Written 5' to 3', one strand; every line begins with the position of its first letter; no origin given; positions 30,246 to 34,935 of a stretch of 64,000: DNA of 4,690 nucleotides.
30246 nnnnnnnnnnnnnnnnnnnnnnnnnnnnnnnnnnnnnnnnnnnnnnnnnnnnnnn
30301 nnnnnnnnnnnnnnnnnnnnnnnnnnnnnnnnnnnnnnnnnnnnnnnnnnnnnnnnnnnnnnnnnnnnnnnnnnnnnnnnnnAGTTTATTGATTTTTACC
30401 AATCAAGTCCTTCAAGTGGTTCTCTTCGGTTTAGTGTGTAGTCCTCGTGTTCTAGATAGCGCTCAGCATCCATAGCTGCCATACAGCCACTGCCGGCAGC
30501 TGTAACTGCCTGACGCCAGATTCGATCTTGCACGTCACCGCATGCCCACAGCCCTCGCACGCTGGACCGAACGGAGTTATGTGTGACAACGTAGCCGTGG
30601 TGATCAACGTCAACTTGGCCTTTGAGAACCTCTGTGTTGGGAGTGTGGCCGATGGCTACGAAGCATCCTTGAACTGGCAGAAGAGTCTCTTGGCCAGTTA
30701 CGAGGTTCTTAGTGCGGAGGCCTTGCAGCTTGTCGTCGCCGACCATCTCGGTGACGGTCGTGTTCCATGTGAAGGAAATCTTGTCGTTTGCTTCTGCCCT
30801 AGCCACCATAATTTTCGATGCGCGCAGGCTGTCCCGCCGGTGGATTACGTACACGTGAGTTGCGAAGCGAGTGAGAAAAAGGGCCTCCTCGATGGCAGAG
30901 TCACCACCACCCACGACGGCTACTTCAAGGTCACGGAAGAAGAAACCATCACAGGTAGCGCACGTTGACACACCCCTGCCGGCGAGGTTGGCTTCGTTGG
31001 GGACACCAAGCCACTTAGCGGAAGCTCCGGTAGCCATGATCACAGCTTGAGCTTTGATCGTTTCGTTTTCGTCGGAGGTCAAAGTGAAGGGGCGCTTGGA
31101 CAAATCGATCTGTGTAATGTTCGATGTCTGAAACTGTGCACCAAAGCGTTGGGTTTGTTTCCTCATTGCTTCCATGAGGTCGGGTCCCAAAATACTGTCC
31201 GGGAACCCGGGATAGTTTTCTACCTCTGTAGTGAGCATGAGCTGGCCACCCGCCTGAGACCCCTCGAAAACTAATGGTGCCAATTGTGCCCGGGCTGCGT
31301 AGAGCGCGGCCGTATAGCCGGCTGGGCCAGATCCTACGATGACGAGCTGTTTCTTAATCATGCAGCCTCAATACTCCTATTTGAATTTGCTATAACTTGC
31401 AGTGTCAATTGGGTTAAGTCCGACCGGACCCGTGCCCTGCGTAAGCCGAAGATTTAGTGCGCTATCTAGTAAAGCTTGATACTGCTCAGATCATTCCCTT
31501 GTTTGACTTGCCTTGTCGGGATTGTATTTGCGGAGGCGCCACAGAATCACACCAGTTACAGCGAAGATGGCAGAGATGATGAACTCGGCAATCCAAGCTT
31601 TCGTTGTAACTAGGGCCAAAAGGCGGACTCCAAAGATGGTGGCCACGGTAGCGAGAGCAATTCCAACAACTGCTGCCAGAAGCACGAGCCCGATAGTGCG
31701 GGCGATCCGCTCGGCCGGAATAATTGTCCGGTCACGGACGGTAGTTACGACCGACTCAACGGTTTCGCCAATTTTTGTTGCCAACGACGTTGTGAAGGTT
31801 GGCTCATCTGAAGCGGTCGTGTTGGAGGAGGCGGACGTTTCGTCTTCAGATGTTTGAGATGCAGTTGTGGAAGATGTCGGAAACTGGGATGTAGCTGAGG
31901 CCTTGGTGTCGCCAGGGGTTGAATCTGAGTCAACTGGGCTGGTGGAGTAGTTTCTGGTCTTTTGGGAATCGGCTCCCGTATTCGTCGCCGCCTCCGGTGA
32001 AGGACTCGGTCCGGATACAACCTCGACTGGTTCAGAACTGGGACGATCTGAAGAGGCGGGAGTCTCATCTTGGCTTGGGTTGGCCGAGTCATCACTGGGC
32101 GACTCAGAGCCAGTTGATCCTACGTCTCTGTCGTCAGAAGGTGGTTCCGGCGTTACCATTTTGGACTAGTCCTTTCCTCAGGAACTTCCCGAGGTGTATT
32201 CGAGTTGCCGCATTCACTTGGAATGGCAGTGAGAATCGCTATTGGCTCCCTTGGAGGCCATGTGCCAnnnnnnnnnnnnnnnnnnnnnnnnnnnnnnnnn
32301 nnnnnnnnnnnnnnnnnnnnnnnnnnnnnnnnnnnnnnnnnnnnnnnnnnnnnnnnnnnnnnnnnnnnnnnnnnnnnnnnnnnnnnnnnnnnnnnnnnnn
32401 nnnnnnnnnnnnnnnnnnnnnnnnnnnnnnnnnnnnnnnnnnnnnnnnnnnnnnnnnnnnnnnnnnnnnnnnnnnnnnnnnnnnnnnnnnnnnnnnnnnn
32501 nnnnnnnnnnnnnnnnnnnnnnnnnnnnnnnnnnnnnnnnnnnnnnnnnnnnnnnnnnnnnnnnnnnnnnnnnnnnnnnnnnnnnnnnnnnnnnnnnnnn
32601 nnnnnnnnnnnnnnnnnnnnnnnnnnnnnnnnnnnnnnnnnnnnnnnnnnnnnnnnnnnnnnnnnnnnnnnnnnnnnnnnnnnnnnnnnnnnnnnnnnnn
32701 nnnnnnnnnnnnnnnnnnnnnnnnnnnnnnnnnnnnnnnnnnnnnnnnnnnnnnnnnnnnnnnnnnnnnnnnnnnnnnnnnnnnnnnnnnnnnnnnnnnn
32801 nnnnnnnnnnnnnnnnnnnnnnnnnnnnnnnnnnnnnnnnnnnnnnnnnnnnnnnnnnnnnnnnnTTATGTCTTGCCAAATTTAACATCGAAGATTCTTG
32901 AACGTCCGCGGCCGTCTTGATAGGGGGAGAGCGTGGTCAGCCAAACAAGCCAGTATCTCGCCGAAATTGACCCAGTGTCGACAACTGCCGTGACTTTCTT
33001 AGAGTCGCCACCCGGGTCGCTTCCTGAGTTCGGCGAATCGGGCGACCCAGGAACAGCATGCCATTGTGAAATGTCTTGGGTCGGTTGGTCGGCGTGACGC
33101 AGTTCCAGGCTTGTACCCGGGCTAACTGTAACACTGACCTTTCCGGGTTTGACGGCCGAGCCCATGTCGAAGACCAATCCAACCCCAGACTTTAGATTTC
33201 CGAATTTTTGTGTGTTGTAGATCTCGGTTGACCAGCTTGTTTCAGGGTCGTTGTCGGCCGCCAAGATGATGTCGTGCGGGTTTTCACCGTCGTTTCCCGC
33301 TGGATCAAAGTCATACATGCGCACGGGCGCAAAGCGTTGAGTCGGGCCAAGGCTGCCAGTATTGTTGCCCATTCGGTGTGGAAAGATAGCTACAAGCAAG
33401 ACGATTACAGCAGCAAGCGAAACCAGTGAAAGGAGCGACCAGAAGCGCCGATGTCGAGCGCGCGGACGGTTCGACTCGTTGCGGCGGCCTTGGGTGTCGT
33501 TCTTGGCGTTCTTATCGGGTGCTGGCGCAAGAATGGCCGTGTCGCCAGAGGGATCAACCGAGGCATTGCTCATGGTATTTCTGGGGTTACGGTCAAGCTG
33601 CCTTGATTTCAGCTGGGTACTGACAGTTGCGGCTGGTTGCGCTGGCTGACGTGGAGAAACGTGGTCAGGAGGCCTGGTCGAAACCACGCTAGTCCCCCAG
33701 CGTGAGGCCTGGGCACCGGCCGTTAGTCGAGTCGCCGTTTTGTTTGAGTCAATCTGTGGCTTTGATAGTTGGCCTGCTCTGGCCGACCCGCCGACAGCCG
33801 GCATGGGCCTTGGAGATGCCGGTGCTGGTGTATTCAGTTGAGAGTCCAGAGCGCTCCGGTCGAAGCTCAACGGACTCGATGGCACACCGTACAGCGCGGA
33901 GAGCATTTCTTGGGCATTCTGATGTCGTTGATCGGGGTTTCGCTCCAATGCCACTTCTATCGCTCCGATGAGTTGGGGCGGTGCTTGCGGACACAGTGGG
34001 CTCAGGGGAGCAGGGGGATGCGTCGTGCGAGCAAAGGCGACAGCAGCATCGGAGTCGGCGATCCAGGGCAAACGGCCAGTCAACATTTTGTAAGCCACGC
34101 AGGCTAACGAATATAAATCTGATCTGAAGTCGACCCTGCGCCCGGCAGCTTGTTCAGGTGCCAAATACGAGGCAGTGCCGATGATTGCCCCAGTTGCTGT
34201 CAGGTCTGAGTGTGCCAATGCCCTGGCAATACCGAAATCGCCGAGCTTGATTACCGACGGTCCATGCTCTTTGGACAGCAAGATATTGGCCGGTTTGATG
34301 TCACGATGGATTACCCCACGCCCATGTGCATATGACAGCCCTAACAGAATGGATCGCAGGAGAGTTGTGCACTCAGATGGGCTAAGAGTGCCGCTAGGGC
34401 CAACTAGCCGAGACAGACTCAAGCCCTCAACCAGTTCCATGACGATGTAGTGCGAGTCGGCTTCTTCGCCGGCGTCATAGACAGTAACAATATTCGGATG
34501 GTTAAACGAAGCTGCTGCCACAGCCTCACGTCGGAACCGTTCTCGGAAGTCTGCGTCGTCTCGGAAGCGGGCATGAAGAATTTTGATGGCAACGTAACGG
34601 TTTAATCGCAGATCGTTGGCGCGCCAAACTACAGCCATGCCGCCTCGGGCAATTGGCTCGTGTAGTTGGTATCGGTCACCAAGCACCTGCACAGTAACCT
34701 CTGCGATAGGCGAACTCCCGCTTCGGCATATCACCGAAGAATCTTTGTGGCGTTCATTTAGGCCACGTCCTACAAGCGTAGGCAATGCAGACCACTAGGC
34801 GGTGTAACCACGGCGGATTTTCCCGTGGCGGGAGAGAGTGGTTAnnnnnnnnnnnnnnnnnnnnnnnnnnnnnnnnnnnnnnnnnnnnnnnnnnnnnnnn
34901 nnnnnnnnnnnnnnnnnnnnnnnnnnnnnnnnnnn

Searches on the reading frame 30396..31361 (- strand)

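Call 8: search_protein_families(library=pfam, proteins=[window:30396-31361:-], max_evalue=0.01)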
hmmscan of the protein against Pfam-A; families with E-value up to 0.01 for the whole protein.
window:30396-31361:- (321 aa): 14 families
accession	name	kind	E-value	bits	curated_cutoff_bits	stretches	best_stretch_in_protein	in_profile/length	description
PF07992.20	Pyr_redox_2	-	7.2e-56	190.2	26.1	1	5-292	2-291/291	Pyridine nucleotide-disulphide oxidoreductase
PF13738.12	Pyr_redox_3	-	9e-19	68.3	30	1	78-275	99-305/305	Pyridine nucleotide-disulphide oxidoreductase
PF00070.33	Pyr_redox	-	4.9e-17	62.7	22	1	147-217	2-79/82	Pyridine nucleotide-disulphide oxidoreductase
PF03486.20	HI0933_like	-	1e-07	32.1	50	0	5-42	2-39/244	HI0933-like protein Rossmann domain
PF01266.30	DAO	-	1.7e-06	28.3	27.9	1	61-118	150-209/353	FAD dependent oxidoreductase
PF00890.30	FAD_binding_2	-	5.2e-06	26.3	20.4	1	6-43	2-40/414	FAD binding domain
PF01134.28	GIDA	-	6.7e-05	22.6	22.1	0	6-28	2-24/391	Glucose inhibited division protein A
PF01946.23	Thi4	-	0.00038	20.2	26.2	0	3-39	17-54/235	Thi4 family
PF13450.12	NAD_binding_8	-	0.0011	19.6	21.9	1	8-40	1-34/68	NAD(P)-binding Rossmann-like domain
PF13241.12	NAD_binding_7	-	0.0018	19.3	22.1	0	143-194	6-58/104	Putative NAD(P)-binding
PF12831.13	FAD_oxidored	-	0.0019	18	27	1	6-40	2-37/416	FAD dependent oxidoreductase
PF13454.12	NAD_binding_9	-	0.0026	18.2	21.8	0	64-113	105-154/155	FAD-NAD(P)-binding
PF05834.18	Lycopene_cycl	-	0.0046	16.5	23.4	0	61-116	88-145/380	Lycopene cyclase protein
PF01494.25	FAD_binding_3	-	0.0058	16.3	22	0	5-20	3-18/349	FAD binding domain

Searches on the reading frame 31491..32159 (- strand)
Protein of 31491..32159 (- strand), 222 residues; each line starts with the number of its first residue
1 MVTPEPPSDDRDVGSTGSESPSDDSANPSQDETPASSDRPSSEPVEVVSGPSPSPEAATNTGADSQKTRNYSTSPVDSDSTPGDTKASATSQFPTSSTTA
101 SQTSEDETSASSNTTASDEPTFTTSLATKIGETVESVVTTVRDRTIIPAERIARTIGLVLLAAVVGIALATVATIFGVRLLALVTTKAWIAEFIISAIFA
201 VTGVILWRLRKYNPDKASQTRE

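Call 8: search_protein_families(library=pfam, proteins=[window:31491-32159:-], max_evalue=0.01)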
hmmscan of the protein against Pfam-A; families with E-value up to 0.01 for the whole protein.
window:31491-32159:- (222 aa): 1 family
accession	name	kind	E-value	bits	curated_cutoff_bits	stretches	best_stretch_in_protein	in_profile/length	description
PF07332.16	Phage_holin_3_6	-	4.2e-05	24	28.4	1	149-212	30-92/116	Putative Actinobacterial Holin-X, holin superfamily III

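Call 23: search_protein_families(library=ncbifam, proteins=[window:31491-32159:-], max_evalue=0.01)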
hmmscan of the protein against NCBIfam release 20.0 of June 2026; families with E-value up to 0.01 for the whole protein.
window:31491-32159:- (222 aa): 0 families

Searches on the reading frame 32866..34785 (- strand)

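Call 9: search_protein_families(library=pfam, proteins=[window:32866-34785:-], max_evalue=0.01)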
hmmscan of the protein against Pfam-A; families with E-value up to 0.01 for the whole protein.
window:32866-34785:- (639 aa): 4 families
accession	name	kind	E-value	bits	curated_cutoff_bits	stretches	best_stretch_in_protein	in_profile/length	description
PF00069.31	Pkinase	-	6.9e-49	167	31.7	1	39-295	1-258/263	Protein kinase domain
PF07714.23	PK_Tyr_Ser-Thr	-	1.7e-27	96.8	23.1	1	41-288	3-249/258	Protein tyrosine and serine/threonine kinase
PF03109.22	ABC1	-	2.5e-06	27.3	22.9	1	74-193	110-220/244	ABC1 atypical kinase-like domain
PF01636.29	APH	-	0.00094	19.4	23.2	0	156-186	168-199/239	Phosphotransferase enzyme family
